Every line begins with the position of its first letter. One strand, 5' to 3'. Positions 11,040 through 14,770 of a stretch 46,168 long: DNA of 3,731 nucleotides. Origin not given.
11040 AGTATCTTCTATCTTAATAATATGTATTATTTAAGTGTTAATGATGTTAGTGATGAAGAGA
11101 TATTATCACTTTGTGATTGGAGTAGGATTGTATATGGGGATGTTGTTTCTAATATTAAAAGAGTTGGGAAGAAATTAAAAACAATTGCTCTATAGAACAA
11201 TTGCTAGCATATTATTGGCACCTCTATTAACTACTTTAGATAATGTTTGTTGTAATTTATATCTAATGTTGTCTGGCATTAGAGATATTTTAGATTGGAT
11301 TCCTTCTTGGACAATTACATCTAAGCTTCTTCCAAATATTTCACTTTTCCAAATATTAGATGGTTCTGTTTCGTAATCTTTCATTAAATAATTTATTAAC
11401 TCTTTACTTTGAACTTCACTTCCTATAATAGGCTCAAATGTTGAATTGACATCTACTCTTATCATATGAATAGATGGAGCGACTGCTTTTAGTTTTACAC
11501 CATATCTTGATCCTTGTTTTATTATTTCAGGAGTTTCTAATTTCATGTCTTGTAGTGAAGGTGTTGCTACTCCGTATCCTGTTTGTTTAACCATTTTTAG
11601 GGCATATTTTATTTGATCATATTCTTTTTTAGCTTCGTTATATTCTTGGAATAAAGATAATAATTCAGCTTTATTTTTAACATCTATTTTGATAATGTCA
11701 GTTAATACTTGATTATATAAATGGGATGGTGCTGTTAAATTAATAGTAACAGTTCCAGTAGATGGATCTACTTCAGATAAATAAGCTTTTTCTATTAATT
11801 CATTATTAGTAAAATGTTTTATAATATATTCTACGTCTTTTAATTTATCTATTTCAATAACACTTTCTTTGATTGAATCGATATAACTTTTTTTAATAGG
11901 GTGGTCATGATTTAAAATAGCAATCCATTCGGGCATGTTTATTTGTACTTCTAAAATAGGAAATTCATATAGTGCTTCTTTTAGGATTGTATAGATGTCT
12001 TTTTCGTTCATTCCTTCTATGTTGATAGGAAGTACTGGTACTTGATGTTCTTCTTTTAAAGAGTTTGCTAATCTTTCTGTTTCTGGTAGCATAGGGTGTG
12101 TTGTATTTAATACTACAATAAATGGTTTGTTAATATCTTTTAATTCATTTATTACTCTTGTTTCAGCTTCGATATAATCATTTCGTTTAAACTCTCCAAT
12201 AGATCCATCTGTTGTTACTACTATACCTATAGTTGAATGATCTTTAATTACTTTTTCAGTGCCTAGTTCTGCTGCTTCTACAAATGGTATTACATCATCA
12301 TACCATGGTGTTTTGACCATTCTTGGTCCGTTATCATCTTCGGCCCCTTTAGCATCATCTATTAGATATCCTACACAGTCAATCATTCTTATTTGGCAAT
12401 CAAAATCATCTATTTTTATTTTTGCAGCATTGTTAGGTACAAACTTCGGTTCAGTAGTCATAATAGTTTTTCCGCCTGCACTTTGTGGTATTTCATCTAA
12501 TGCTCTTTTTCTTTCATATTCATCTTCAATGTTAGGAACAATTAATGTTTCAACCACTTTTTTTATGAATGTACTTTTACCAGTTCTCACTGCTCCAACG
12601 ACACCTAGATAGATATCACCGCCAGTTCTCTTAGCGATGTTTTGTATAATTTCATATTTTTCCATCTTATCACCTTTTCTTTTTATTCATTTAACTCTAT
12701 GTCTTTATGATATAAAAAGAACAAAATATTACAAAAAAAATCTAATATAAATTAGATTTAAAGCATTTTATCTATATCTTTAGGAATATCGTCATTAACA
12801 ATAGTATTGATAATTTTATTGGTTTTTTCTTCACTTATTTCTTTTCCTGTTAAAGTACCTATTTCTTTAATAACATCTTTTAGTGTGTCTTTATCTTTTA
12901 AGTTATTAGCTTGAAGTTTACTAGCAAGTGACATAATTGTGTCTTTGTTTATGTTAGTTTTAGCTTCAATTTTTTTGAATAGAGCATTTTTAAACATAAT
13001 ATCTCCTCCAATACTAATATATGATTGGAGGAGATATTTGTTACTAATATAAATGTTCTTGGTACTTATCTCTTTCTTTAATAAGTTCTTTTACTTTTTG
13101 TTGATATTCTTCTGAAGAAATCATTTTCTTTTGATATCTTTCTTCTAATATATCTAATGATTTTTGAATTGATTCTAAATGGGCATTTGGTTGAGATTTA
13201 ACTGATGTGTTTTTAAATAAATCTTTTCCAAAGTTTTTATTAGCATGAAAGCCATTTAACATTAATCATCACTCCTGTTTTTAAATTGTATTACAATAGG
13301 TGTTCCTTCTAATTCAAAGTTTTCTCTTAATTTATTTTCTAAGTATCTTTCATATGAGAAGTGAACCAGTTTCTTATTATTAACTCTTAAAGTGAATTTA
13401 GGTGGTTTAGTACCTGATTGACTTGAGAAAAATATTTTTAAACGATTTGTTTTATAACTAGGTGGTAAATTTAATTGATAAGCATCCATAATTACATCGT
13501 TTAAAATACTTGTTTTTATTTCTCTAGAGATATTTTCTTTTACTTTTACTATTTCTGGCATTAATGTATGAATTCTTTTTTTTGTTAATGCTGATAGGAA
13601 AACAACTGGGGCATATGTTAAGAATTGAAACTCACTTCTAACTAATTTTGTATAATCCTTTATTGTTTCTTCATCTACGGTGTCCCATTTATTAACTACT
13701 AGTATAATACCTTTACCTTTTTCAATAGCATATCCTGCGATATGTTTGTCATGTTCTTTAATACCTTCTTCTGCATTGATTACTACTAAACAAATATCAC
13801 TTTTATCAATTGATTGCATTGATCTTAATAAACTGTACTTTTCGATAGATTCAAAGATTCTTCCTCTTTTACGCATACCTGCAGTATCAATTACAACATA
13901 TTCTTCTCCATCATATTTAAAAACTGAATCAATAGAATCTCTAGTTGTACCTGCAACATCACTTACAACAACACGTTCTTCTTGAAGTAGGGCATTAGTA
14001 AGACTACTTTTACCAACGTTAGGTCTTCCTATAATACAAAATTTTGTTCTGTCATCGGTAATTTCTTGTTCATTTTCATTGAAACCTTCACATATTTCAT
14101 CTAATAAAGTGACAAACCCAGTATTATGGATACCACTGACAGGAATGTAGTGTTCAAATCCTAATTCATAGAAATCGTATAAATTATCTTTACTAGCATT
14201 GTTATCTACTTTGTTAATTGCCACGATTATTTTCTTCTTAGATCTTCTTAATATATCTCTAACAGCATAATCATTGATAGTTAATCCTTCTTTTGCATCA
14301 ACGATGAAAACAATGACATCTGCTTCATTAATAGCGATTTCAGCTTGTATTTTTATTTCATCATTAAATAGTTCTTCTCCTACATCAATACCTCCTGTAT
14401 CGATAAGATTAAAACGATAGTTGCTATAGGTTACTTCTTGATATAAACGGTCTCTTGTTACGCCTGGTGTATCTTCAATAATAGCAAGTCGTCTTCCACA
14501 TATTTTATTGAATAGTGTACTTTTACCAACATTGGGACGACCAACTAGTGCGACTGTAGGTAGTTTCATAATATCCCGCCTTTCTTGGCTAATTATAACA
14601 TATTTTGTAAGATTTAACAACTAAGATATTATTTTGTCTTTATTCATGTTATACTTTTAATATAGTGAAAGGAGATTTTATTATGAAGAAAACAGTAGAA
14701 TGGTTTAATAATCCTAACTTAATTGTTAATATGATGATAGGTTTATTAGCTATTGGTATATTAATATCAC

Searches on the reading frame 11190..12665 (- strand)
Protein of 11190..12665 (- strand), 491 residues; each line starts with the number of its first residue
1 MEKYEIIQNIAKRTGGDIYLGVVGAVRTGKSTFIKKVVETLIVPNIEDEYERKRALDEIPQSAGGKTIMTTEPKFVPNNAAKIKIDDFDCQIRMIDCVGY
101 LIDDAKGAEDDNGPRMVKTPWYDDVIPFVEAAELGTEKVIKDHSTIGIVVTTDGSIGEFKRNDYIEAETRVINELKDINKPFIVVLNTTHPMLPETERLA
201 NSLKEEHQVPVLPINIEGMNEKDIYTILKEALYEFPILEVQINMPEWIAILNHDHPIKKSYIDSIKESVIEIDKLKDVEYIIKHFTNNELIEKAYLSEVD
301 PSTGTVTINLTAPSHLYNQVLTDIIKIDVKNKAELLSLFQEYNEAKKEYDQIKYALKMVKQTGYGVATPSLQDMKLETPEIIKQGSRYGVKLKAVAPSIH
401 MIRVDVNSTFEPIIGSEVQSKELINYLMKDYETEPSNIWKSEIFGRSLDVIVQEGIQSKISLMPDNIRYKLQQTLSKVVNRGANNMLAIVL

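Call 53: search_protein_families(library=pfam, proteins=[window:11190-12665:-], max_evalue=0.00001)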
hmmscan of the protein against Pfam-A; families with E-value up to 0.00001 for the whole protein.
window:11190-12665:- (491 aa): 3 families
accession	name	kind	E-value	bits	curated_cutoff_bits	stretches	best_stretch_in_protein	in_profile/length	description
PF09547.16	SpoIVA_ATPase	-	5.8e-109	363.4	26.6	1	1-236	1-237/237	Stage IV sporulation protein A, ATPase domain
PF20438.3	SpoIVA_middle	-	1.4e-61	208.2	25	1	238-415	2-179/179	Stage IV sporulation protein A, middle domain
PF20439.3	SpoIVA_C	-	2.1e-27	95.5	25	1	416-491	1-76/76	Sporulation stage IV protein A, C-terminal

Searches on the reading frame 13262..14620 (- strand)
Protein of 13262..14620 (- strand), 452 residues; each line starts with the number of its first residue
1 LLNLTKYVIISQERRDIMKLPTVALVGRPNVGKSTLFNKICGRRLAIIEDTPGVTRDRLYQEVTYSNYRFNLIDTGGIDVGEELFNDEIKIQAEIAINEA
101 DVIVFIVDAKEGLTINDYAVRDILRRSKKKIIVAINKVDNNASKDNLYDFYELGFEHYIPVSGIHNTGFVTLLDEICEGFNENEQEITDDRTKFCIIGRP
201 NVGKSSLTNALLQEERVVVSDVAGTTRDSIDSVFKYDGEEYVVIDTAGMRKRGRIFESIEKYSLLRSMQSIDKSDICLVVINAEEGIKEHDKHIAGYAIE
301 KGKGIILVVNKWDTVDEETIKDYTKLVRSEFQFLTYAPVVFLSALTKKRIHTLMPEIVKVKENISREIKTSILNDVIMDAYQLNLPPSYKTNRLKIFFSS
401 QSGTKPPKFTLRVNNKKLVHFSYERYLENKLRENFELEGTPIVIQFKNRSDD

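Call 53: search_protein_families(library=pfam, proteins=[window:13262-14620:-], max_evalue=0.00001)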
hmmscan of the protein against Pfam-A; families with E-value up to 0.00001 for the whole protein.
window:13262-14620:- (452 aa): 12 families
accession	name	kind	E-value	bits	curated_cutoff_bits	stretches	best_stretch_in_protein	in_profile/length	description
PF01926.29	MMR_HSR1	-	3.7e-59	198.2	21.9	2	22-137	1-113/113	50S ribosome-binding GTPase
PF02421.24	FeoB_N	-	6.2e-31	107.5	27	2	22-161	2-138/156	Ferrous iron transport protein B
PF00009.33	GTP_EFTU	-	1.8e-28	99.8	26.5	2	193-360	5-185/188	Elongation factor Tu GTP binding domain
PF14714.11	KH_dom-like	-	1.1e-27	96.6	27.3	1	368-447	2-81/81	KH-domain-like of EngA bacterial GTPase enzymes, C-terminal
PF00350.29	Dynamin_N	-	4.9e-12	46.6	27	0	23-52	1-30/168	Dynamin family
PF03193.22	RsgA_GTPase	-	7.2e-12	45.9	30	0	125-251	50-170/174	RsgA GTPase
PF04548.22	AIG1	-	1.2e-10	41.5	27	0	195-295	4-104/212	AIG1 family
PF08477.19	Roc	-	2.5e-09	37.9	27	0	23-139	2-119/119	Ras of Complex, Roc, domain of DAPkinase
PF00071.28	Ras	-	1.9e-08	34.5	21.6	0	193-359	1-158/162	Ras family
PF09439.16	SRPRB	-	3.5e-06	26.9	25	0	20-117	3-94/178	Signal recognition particle receptor beta subunit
PF16897.10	MMR_HSR1_Xtn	-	6.3e-06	26.6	35.2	0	91-178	23-102/106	C-terminal region of MMR_HSR1 domain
PF10662.15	PduV-EutP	-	6.4e-06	26.5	21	0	23-174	4-139/143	Ethanolamine utilisation - propanediol utilisation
